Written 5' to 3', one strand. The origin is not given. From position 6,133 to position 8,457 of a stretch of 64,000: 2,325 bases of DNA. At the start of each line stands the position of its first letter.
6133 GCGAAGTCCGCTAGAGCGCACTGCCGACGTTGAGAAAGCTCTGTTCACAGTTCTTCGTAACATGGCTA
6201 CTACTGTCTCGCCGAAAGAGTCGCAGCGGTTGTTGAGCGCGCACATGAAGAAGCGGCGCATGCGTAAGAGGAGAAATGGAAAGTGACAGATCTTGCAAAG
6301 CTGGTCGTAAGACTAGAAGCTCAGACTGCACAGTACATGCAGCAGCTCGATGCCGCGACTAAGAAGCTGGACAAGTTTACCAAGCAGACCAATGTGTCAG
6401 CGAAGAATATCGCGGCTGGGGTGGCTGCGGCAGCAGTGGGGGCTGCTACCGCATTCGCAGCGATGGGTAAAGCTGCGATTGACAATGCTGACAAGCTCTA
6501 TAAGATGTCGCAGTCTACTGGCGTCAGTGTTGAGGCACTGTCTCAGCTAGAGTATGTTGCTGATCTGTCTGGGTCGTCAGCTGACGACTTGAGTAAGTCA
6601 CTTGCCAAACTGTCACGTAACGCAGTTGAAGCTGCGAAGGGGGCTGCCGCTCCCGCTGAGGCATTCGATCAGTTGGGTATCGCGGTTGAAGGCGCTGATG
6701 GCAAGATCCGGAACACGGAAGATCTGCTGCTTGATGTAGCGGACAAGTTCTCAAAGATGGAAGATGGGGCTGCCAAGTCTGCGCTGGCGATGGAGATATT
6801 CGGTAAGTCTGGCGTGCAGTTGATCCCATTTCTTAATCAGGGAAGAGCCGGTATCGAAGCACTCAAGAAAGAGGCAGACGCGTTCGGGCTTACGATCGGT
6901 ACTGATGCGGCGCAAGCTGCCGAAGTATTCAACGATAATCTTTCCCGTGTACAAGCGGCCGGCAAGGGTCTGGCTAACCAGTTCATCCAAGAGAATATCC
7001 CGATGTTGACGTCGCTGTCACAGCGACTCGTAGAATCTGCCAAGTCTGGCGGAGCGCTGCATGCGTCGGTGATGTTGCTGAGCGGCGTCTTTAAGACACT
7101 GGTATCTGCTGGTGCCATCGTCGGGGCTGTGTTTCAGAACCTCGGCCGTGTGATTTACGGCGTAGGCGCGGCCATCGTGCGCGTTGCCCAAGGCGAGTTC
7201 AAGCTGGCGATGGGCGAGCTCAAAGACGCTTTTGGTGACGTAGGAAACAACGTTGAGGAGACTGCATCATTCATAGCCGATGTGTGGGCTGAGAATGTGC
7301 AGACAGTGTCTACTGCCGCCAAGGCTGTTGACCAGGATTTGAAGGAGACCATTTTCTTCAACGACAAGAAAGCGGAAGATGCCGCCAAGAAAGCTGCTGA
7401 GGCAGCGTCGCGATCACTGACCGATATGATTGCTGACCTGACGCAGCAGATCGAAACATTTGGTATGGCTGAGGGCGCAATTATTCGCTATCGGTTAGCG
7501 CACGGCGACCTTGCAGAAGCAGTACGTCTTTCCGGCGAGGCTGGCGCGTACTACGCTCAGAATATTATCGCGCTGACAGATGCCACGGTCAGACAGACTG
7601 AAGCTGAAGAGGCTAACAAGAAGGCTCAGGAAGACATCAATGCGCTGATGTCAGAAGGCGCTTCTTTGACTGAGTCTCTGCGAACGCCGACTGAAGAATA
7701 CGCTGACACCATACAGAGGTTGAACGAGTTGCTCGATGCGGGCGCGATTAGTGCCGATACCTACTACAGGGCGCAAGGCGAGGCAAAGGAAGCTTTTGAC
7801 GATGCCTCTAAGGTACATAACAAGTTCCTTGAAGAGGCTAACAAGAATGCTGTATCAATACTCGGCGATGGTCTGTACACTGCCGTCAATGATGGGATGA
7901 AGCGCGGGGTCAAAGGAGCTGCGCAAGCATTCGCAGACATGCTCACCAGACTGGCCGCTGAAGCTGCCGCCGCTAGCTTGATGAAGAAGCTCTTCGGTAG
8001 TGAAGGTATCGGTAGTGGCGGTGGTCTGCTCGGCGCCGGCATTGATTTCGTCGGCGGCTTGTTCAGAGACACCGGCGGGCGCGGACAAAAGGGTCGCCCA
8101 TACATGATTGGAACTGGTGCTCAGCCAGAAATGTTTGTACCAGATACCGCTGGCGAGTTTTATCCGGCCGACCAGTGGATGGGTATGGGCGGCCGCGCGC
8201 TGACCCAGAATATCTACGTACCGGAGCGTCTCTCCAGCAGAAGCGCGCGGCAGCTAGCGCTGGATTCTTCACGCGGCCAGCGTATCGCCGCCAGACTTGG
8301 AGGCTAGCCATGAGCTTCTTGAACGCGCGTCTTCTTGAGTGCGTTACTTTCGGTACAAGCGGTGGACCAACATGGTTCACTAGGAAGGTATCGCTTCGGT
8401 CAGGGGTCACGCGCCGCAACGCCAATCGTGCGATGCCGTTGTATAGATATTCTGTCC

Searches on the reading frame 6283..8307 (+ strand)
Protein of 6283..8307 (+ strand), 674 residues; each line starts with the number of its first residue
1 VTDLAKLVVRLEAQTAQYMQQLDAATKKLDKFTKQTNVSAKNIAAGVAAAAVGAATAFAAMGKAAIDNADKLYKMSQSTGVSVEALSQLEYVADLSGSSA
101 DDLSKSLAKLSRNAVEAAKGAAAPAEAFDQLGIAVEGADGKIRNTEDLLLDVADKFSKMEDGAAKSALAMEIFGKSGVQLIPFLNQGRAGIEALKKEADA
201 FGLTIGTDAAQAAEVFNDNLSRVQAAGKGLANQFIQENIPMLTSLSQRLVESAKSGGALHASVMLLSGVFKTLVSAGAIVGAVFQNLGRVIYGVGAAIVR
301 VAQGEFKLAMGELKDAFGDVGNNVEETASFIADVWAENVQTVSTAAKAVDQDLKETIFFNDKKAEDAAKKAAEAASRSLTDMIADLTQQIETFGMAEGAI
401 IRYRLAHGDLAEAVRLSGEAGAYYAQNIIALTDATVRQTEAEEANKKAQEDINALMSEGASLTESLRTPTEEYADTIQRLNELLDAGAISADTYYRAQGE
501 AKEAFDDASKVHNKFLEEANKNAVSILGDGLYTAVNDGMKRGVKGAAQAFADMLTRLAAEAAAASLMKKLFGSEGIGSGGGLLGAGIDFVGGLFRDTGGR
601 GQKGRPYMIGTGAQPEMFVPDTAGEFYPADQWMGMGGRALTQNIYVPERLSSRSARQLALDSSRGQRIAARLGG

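Call 9: search_protein_families(library=phrogs, proteins=[window:6283-8307:+], max_evalue=0.001)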
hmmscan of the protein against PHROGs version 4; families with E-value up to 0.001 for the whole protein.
window:6283-8307:+ (674 aa): 20 families
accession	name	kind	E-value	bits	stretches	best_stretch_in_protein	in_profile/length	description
phrog_13338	-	unknown function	1.2e-65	223.3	1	13-391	11-386/903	-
phrog_8462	-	tail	2.5e-58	199.3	2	7-306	12-298/672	tail length tape measure protein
phrog_9483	-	tail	2e-38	133.4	1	1-516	1-490/657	tail length tape measure protein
phrog_8125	-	tail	1.6e-37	130.8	1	21-298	50-331/578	tail length tape measure protein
phrog_2276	-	tail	4.6e-34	119.1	1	20-287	57-315/673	tail length tape measure protein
phrog_2854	-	tail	1e-25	91.6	1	3-557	5-627/855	tail length tape measure protein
phrog_12506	-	tail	2.3e-21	77.3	1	25-170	26-162/218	tail length tape measure protein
phrog_9388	-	unknown function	1.1e-20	74.9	1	23-290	15-273/615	-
phrog_10574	-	tail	4e-18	66.5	2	5-214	4-222/640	tail length tape measure protein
phrog_9570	-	tail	2e-17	64.4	1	6-252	9-283/689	tail length tape measure protein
phrog_3824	-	unknown function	7.1e-16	59.3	1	13-166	24-181/750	-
phrog_22443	-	unknown function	6.9e-15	55.2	1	18-293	20-295/1064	-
phrog_3981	-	tail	1.7e-13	51.6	1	7-628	3-511/584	tail length tape measure protein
phrog_33680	-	unknown function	1.8e-12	47.2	1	47-230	291-481/726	-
phrog_3336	-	tail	1.4e-09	38.1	1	207-557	367-759/1051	tail length tape measure protein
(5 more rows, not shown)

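Call 10: search_protein_families(library=pfam, proteins=[window:6283-8307:+], max_evalue=0.001)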
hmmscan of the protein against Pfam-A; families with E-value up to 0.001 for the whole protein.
window:6283-8307:+ (674 aa): 1 family
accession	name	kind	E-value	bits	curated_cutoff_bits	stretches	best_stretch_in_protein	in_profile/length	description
PF10145.14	PhageMin_Tail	-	1.6e-05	25.4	33.2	1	11-174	41-201/201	Phage-related minor tail protein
